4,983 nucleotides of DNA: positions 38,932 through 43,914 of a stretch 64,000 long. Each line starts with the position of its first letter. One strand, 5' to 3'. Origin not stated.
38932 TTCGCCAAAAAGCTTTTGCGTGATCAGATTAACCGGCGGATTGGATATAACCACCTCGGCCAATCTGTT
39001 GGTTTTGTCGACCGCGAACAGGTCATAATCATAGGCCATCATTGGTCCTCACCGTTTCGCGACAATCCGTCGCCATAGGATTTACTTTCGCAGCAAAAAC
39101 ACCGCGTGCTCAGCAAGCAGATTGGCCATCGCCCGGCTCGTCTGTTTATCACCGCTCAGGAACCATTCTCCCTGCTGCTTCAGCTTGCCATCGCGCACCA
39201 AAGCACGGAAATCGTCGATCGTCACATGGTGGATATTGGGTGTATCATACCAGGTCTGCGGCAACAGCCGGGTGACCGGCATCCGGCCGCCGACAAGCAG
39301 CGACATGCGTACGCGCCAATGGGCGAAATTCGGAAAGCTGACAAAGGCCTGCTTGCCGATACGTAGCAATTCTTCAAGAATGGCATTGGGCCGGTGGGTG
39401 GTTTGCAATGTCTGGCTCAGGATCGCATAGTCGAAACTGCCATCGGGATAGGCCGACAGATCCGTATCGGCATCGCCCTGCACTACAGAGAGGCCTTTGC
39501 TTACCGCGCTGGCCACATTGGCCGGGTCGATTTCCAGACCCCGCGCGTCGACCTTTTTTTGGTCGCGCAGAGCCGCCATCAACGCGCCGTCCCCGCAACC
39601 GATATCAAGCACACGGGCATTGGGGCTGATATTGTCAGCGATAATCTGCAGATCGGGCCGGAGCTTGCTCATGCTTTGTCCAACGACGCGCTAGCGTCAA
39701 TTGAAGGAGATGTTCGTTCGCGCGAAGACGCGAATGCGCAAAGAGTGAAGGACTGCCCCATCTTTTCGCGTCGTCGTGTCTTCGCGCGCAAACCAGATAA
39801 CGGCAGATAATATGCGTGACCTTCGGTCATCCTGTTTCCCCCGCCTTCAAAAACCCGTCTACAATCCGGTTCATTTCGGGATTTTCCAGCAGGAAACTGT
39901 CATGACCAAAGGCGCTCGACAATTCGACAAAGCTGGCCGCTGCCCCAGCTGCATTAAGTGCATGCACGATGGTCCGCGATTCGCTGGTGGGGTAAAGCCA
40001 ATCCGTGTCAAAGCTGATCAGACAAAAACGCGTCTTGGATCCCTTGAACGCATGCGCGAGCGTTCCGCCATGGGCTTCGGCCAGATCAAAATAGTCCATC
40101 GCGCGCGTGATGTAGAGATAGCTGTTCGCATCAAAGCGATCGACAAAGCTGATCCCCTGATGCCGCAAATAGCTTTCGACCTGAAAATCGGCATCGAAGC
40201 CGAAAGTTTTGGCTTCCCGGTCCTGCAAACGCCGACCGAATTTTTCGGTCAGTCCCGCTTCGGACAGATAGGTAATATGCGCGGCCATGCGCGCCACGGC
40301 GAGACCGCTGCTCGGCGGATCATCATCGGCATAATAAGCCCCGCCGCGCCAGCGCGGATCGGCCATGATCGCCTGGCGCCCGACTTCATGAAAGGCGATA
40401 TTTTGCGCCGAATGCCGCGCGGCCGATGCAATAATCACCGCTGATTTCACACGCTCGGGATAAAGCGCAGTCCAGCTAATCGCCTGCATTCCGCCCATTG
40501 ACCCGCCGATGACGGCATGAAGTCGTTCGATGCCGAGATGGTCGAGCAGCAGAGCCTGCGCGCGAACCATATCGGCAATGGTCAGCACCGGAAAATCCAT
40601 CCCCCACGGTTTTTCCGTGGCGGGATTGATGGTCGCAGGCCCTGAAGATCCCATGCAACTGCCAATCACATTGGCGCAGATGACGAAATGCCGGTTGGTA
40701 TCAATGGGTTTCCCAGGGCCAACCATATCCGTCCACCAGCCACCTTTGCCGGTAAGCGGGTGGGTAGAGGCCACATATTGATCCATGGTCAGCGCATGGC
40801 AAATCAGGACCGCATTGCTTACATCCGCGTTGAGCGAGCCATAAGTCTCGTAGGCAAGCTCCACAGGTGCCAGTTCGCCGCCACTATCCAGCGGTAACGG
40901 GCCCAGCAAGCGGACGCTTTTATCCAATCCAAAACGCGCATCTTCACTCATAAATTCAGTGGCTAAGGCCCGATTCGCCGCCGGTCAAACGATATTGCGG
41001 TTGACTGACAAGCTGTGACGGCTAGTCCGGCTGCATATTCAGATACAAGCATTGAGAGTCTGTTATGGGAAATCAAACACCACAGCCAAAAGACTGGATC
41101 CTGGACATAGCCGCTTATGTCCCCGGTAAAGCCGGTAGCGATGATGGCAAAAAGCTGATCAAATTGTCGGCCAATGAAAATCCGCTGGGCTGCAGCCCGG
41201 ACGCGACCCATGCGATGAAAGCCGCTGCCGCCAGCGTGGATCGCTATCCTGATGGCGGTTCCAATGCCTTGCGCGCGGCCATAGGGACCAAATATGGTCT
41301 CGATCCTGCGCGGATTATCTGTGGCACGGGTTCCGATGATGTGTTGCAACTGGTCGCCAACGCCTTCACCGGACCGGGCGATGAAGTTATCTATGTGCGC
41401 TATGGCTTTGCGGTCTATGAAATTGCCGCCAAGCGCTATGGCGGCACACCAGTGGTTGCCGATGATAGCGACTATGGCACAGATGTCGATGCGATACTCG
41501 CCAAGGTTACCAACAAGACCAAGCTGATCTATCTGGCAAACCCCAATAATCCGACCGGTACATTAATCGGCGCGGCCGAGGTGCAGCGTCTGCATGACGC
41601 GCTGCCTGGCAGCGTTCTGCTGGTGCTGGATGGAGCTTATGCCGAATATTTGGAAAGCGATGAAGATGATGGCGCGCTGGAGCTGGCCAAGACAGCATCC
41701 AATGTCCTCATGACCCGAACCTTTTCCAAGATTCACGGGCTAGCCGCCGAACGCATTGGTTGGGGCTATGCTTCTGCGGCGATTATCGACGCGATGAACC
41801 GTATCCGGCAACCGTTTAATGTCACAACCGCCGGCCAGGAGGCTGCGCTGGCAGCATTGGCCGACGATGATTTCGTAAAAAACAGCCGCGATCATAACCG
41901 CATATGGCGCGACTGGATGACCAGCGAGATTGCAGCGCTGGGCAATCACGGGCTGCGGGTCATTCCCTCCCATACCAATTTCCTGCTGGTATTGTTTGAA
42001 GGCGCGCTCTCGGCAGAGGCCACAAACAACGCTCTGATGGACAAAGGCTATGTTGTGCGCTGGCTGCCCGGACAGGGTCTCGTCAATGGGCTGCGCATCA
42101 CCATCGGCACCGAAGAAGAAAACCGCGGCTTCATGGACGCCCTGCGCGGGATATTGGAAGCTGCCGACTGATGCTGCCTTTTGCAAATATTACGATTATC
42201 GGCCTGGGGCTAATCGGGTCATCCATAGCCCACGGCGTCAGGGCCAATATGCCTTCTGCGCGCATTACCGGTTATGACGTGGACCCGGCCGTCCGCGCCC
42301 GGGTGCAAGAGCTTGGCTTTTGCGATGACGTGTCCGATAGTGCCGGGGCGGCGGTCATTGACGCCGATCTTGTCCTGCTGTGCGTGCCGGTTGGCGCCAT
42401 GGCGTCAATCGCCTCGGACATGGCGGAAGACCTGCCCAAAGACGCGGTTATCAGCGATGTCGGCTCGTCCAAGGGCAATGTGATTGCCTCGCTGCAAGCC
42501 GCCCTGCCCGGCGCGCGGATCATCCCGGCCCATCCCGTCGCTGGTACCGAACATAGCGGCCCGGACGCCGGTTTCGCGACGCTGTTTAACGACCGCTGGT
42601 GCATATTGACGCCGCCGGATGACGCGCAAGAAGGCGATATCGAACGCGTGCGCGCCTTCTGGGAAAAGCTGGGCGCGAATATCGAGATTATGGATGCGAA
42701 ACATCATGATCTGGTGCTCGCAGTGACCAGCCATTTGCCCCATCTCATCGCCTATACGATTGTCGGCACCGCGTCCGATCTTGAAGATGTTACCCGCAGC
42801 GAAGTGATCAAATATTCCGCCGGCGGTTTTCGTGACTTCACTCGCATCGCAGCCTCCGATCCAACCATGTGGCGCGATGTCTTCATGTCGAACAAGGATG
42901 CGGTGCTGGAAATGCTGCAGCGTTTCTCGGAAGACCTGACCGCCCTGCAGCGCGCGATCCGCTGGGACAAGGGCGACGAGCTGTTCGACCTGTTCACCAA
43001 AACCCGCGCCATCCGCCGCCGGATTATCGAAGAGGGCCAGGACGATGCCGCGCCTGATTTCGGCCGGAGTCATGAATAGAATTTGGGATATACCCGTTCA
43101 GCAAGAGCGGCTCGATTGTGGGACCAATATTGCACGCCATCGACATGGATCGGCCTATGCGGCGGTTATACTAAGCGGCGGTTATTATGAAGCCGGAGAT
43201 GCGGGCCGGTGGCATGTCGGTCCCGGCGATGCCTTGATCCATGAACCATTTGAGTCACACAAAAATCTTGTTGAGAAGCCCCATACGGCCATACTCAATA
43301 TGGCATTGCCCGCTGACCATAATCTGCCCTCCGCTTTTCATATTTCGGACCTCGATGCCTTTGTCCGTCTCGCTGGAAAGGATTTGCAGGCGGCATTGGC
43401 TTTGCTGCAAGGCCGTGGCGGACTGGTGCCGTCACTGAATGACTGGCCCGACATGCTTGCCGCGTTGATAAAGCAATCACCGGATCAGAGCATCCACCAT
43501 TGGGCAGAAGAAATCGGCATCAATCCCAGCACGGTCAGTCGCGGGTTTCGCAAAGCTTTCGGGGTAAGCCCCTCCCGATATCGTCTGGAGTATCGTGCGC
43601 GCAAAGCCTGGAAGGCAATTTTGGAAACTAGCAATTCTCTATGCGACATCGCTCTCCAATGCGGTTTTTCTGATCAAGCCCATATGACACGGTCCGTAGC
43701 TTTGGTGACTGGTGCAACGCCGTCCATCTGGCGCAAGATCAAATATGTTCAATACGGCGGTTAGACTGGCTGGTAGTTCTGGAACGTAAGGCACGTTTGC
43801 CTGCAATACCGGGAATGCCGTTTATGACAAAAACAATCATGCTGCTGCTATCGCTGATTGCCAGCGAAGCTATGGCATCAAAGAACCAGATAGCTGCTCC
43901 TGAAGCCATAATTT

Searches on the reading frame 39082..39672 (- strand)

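Call 65: search_protein_families(library=pfam, proteins=[window:39082-39672:-], max_evalue=0.0001)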
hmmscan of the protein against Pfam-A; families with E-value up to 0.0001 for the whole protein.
window:39082-39672:- (196 aa): 6 families
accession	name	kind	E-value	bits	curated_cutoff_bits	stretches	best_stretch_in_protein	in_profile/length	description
PF07021.18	MetW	-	5.8e-72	241.8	21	1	5-194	1-193/193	Methionine biosynthesis protein MetW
PF08241.18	Methyltransf_11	-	2.7e-12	47.6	21.2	1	22-107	1-88/95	Methyltransferase domain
PF13489.12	Methyltransf_23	-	1.5e-11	44.7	27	1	7-154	12-149/164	Methyltransferase domain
PF13649.12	Methyltransf_25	-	8.8e-11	42.8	27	1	21-105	1-92/97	Methyltransferase domain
PF13847.12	Methyltransf_31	-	2.8e-10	40.5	27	1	16-107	2-102/145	Methyltransferase domain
PF08242.18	Methyltransf_12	-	2.7e-07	31.7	30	1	22-104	1-90/98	Methyltransferase domain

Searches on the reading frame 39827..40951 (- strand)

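Call 67: search_protein_families(library=pfam, proteins=[window:39827-40951:-], max_evalue=0.0001)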
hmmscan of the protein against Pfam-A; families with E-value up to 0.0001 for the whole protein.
window:39827-40951:- (374 aa): 2 families
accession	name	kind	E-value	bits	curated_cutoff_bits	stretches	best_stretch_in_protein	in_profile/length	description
PF00561.26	Abhydrolase_1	-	1.5e-22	80.9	25.8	1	46-330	1-223/245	alpha/beta hydrolase fold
PF12146.15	Hydrolase_4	-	8.6e-05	22.4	27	0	145-183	78-116/239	Serine aminopeptidase, S33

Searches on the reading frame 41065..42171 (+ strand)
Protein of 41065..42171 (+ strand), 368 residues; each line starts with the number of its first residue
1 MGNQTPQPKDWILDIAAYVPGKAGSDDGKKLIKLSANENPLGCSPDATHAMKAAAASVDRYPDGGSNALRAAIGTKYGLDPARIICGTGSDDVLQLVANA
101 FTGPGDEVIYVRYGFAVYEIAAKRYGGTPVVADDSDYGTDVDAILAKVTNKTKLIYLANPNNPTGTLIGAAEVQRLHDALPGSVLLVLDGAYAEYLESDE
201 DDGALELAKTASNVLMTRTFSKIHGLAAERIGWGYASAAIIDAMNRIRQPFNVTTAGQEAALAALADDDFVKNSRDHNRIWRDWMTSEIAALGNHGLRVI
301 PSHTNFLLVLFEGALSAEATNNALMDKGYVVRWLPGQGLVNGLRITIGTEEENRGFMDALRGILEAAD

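Call 67: search_protein_families(library=pfam, proteins=[window:41065-42171:+], max_evalue=0.0001)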
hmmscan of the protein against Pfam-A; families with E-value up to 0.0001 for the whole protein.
window:41065-42171:+ (368 aa): 1 family
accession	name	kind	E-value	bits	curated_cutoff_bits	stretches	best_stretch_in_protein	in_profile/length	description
PF00155.27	Aminotran_1_2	-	3e-55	188.3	19.7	1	30-360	2-361/361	Aminotransferase class I and II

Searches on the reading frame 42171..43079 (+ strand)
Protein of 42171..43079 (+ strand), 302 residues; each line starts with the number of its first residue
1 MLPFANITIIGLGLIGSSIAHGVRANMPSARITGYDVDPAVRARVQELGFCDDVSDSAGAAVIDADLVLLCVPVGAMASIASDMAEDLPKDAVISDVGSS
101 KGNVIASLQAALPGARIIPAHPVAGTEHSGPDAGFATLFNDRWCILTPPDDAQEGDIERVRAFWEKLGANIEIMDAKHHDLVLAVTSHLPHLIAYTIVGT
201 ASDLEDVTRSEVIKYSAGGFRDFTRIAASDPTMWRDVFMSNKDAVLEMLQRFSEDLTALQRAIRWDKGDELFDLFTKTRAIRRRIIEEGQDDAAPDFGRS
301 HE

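Call 67: search_protein_families(library=pfam, proteins=[window:42171-43079:+], max_evalue=0.0001)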
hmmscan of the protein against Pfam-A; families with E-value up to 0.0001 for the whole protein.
window:42171-43079:+ (302 aa): 4 families
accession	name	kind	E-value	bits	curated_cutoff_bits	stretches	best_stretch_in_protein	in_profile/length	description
PF02153.23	PDH_N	-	1.9e-37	128.6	26.5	1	19-172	1-153/154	Prephenate dehydrogenase, nucleotide-binding domain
PF20463.3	PDH_C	-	1.4e-29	102.8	22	1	176-275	2-100/102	Prephenate dehydrogenase, dimerization domain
PF03807.23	F420_oxidored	-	1.1e-07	32.7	21.6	1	7-95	2-90/94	NADP oxidoreductase coenzyme F420-dependent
PF03446.21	NAD_binding_2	-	4.3e-05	24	21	1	6-113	1-108/161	NAD binding domain of 6-phosphogluconate dehydrogenase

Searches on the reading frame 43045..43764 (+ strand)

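Call 67: search_protein_families(library=pfam, proteins=[window:43045-43764:+], max_evalue=0.0001)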
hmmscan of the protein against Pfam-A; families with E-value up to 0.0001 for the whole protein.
window:43045-43764:+ (239 aa): 2 families
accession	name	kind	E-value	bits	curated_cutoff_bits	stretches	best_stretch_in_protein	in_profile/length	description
PF12833.13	HTH_18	-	2.8e-20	72.8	33.6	1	153-231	1-79/80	Helix-turn-helix domain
PF00165.29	HTH_AraC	-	1.1e-11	45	26.6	0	154-180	15-41/42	Bacterial regulatory helix-turn-helix proteins, AraC family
